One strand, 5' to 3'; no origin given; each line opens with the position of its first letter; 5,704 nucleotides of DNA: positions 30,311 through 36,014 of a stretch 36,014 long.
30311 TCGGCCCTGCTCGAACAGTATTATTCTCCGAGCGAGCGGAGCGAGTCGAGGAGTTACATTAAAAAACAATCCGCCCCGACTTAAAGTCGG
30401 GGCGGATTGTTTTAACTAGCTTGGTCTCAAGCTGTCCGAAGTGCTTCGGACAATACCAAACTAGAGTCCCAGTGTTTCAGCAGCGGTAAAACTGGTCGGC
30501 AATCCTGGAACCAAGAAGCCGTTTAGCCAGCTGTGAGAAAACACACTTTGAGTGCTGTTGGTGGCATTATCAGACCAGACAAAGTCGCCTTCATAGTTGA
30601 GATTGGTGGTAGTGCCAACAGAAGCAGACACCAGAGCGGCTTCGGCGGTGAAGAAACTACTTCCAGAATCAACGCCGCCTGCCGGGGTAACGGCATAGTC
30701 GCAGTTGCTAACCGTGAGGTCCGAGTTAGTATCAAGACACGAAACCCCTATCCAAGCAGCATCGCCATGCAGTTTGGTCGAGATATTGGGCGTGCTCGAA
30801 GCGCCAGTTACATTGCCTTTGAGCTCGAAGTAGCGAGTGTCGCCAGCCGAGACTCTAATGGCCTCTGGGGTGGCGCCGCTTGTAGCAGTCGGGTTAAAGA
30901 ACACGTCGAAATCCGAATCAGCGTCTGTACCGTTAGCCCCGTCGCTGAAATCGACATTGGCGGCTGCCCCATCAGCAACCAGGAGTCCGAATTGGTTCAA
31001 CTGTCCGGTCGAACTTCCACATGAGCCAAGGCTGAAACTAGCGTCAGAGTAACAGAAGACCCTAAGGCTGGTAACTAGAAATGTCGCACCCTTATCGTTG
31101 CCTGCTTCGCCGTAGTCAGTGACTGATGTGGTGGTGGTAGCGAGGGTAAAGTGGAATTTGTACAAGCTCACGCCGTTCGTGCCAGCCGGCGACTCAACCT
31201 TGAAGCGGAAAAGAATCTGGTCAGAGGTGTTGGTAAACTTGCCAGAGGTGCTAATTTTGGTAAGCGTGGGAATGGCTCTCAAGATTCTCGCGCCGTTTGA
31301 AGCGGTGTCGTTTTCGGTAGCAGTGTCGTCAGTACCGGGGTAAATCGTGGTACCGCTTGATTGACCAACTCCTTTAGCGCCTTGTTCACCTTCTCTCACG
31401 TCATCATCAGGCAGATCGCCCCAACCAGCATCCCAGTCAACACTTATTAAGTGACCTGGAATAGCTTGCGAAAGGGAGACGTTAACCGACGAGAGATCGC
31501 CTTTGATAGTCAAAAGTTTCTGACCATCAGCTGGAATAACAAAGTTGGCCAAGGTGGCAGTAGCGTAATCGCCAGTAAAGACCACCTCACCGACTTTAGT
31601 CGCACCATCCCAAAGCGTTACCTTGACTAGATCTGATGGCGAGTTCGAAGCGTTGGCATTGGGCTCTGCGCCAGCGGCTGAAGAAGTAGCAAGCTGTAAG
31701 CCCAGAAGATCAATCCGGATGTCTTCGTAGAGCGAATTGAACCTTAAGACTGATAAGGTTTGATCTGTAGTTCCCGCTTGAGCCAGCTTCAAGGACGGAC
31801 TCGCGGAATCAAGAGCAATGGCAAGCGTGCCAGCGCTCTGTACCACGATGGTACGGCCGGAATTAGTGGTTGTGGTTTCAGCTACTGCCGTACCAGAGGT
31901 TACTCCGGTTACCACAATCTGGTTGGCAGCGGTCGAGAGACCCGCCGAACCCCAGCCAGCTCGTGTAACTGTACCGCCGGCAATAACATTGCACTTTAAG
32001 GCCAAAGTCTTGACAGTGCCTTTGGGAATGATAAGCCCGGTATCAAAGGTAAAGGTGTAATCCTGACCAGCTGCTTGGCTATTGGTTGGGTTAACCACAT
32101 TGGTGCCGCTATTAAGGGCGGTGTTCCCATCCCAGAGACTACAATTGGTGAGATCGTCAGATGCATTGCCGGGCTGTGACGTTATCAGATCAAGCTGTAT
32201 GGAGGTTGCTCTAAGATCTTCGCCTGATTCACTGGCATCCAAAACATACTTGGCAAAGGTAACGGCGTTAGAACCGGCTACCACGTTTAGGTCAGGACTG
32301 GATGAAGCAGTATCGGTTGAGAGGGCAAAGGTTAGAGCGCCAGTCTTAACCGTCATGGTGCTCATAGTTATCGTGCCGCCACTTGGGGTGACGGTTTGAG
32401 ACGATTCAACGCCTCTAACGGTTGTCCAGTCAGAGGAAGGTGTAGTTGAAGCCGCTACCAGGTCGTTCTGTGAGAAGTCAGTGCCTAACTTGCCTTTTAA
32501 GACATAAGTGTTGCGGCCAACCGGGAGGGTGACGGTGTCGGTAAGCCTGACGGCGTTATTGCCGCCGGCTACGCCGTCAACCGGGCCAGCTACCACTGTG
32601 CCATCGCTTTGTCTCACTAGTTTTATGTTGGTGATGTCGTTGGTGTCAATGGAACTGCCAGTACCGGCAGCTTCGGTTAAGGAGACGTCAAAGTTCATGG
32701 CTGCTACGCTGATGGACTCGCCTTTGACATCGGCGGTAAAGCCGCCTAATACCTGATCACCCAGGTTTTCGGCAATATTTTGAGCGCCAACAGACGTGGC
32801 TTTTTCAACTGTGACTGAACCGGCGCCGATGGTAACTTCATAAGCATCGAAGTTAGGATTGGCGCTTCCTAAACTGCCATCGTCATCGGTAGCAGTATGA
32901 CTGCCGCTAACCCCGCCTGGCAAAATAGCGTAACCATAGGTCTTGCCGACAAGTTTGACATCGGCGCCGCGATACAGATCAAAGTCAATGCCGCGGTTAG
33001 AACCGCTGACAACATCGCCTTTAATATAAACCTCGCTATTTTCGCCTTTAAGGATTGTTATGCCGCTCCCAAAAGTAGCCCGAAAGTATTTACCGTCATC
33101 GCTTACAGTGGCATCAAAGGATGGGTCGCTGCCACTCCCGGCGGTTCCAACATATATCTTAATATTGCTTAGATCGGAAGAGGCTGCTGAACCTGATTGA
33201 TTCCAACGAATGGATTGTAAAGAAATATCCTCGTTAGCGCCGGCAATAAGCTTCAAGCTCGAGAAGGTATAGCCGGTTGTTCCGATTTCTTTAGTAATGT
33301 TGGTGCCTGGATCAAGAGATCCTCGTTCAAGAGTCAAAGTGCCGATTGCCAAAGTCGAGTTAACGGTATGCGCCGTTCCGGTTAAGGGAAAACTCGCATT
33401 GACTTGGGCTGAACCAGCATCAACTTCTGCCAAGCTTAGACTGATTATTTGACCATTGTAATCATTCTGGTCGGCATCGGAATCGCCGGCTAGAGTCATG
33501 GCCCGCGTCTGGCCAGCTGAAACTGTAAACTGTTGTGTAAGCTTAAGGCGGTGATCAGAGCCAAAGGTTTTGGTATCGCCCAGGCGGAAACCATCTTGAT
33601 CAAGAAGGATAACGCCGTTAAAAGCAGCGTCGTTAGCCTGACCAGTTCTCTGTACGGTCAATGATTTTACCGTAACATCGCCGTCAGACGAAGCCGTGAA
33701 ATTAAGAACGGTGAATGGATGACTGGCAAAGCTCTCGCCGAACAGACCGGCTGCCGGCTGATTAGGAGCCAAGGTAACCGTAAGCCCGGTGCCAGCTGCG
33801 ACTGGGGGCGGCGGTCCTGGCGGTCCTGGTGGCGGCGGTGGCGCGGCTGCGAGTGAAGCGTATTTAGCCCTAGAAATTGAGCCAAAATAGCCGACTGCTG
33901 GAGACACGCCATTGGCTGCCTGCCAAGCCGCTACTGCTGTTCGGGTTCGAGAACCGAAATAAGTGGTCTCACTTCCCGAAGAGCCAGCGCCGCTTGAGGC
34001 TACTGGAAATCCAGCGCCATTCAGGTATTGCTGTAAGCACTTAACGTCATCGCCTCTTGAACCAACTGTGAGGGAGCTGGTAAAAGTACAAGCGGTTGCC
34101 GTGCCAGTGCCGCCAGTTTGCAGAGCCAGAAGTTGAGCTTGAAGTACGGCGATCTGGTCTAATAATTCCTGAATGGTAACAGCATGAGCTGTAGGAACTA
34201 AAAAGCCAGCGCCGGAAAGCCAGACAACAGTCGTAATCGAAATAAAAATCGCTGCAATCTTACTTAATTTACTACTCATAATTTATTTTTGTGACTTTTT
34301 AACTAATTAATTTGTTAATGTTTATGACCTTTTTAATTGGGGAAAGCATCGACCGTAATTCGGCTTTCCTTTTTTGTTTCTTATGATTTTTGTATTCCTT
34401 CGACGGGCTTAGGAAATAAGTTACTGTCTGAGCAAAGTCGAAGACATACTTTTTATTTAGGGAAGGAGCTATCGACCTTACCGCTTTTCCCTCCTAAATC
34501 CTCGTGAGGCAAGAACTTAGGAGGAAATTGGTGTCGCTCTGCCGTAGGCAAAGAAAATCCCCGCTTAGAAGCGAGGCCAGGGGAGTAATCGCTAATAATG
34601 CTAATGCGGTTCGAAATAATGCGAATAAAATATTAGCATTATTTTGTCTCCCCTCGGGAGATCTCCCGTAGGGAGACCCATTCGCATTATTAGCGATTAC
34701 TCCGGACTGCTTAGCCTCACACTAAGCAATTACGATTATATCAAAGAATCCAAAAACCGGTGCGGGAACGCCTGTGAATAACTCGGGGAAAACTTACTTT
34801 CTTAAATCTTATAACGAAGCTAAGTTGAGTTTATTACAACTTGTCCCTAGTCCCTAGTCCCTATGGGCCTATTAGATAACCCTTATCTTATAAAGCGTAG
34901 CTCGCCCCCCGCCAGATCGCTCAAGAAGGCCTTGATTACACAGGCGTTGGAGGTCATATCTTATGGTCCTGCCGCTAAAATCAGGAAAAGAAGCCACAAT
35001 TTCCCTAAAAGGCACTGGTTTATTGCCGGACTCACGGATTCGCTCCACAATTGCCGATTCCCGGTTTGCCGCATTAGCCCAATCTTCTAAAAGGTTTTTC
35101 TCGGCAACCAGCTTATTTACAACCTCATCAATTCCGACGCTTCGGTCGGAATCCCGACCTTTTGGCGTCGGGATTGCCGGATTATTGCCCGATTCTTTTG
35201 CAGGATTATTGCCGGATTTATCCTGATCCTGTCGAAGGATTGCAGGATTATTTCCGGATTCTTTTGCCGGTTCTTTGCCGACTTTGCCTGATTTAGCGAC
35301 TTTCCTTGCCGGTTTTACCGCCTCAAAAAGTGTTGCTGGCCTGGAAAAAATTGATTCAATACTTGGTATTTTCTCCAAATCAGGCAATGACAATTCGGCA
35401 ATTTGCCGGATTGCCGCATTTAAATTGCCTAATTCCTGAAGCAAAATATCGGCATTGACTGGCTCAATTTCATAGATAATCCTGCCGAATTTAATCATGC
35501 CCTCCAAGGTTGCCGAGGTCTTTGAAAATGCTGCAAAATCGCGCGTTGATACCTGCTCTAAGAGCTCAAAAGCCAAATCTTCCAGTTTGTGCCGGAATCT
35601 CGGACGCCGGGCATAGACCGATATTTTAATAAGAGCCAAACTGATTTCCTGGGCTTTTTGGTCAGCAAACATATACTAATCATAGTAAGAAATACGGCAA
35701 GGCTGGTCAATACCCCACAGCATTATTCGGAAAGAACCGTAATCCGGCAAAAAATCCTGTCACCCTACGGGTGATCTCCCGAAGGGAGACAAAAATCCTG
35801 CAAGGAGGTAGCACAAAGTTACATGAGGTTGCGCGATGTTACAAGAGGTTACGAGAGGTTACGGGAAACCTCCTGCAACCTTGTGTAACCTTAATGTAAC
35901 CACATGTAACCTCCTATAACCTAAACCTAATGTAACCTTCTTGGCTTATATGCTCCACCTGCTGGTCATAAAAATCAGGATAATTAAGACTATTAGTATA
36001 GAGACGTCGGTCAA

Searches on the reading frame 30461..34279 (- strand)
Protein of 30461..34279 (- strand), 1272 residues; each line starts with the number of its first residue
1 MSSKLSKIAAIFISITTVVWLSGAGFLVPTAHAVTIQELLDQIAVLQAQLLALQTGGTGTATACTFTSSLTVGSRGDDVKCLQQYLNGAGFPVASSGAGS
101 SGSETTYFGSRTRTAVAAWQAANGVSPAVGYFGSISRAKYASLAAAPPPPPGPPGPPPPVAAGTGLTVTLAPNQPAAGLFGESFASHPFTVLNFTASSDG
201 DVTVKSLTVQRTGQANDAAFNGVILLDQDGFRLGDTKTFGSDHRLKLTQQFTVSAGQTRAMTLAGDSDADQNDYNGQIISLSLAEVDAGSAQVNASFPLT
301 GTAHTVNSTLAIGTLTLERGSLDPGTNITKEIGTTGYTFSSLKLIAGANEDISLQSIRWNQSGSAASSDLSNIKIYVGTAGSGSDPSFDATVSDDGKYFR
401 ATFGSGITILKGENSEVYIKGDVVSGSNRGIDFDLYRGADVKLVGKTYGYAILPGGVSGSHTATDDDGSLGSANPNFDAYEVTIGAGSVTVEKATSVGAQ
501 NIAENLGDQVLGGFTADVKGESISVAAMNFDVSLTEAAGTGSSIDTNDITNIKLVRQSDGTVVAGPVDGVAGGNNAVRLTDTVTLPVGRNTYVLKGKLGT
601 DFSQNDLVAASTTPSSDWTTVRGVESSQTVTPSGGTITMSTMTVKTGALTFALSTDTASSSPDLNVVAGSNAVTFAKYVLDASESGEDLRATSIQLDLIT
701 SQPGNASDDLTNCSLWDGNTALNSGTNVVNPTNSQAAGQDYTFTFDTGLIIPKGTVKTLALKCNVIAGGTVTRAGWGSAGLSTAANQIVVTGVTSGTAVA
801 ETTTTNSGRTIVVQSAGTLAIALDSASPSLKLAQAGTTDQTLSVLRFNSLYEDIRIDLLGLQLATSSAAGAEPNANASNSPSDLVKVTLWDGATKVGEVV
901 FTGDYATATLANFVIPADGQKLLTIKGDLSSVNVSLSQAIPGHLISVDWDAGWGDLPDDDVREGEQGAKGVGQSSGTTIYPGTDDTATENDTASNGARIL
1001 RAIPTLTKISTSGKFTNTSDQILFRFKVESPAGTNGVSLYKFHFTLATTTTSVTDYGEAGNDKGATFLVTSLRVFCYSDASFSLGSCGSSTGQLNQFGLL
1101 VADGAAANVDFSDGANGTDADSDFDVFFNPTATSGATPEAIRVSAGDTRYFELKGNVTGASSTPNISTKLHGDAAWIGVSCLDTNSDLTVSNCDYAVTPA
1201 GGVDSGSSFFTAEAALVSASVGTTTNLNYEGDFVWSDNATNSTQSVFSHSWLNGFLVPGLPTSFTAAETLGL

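Call 7: search_protein_families(library=pfam, proteins=[window:30461-34279:-])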
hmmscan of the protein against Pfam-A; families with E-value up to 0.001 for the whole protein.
window:30461-34279:- (1272 aa): 1 family
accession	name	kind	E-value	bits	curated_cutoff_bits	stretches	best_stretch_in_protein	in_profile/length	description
PF01471.23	PG_binding_1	-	6.6e-09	36.3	23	1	75-126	1-44/57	Putative peptidoglycan binding domain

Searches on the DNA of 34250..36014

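Call 62: search_rna_families(source=window, start=34250, end=36014, threshold=evalue, max_evalue=1)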
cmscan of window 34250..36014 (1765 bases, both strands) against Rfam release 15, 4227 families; matches with E-value up to 1: 3.
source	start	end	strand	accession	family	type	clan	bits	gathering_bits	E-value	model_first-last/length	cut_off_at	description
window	34551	34677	-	RF01468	rli32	Gene; sRNA;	-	25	100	0.015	1-147/147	no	Listeria sRNA rli32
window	34592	34645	-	RF00731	mir-155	Gene; miRNA;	-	22.9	56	0.12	1-65/65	no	mir-155 microRNA precursor family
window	34592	34645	+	RF00731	mir-155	Gene; miRNA;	-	22.8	56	0.14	1-65/65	no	mir-155 microRNA precursor family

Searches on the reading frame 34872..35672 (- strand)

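Call 7: search_protein_families(library=pfam, proteins=[window:34872-35672:-])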
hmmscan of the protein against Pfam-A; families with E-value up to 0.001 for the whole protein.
window:34872-35672:- (266 aa): 1 family
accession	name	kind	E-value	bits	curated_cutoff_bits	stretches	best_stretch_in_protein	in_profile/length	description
PF08220.18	HTH_DeoR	-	2.6e-05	24.3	21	1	204-257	1-51/57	DeoR-like helix-turn-helix domain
